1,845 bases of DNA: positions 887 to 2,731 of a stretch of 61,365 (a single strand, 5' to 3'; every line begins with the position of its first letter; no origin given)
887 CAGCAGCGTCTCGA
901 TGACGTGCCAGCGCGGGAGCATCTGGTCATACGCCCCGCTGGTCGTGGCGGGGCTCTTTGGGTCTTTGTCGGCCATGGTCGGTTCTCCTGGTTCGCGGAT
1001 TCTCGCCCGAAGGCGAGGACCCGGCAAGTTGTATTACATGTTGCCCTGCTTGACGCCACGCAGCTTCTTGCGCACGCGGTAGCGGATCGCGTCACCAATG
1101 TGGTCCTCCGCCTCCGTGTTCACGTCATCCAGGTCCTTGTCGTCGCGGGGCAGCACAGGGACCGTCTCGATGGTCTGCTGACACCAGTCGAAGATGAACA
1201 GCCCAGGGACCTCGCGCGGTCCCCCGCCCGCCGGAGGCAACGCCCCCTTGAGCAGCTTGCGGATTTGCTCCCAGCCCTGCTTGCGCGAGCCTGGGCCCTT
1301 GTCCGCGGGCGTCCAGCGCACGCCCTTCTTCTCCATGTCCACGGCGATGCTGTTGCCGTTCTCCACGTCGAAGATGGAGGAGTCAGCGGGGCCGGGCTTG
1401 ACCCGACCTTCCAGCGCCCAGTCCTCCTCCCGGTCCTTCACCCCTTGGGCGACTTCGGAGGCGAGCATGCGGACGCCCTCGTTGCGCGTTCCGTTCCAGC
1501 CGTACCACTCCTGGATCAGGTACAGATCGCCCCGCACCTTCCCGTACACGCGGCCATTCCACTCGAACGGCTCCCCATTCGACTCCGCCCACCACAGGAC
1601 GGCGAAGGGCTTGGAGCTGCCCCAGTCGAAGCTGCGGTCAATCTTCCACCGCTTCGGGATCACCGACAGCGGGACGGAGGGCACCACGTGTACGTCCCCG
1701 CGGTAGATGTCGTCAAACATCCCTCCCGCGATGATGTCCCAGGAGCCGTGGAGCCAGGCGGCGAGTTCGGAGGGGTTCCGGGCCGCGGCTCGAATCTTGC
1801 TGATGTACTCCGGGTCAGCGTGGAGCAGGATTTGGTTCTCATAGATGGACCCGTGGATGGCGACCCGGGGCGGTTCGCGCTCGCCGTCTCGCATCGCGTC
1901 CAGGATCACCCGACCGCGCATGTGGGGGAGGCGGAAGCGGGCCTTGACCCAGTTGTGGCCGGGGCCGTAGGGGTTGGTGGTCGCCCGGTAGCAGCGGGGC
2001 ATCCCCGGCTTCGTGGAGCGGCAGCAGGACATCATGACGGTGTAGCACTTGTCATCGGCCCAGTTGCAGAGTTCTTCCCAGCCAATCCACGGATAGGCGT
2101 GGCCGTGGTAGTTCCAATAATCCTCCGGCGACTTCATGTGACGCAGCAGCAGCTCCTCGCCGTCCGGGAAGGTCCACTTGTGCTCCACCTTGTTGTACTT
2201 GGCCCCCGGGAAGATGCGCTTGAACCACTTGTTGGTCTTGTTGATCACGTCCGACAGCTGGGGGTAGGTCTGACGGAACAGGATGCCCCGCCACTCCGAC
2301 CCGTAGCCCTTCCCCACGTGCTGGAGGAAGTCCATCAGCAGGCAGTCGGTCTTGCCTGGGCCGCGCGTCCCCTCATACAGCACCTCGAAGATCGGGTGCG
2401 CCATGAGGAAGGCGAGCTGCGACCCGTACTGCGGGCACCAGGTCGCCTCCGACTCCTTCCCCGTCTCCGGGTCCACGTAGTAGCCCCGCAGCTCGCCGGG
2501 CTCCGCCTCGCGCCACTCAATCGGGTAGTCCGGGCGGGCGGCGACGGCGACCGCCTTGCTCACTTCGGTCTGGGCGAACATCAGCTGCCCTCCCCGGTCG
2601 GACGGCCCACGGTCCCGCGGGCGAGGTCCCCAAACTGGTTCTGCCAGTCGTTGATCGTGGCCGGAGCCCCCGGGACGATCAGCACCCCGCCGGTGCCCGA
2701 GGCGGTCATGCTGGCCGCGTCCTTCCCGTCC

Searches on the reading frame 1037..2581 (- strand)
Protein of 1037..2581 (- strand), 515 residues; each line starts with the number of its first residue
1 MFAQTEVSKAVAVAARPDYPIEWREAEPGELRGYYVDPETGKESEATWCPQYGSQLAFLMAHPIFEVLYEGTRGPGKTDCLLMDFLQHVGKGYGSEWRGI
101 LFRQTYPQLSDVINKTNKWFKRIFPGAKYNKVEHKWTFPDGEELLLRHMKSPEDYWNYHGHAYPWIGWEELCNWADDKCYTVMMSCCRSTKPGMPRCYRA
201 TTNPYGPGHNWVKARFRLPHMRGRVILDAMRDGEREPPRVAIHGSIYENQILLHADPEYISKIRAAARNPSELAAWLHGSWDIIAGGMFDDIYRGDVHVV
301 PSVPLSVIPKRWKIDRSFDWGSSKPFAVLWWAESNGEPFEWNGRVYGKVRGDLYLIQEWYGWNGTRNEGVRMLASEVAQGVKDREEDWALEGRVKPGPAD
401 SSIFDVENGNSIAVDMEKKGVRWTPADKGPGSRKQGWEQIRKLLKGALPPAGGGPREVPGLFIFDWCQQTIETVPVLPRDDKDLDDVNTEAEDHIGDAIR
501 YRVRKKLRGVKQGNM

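Call 74: search_protein_families(library=pfam, proteins=[window:1037-2581:-], max_evalue=0.01)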
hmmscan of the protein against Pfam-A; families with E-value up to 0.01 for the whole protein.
window:1037-2581:- (515 aa): 1 family
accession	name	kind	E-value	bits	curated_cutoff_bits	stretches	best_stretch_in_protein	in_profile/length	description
PF03237.21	Terminase_6N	-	0.0019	18.3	22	1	69-289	2-208/215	Terminase large subunit, T4likevirus-type, N-terminal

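Call 75: search_solved_structures(query=window:1037-2581:-, max_evalue=0.001)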
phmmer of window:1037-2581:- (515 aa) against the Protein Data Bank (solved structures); distinct sequences matched with E-value up to 0.001: 0.
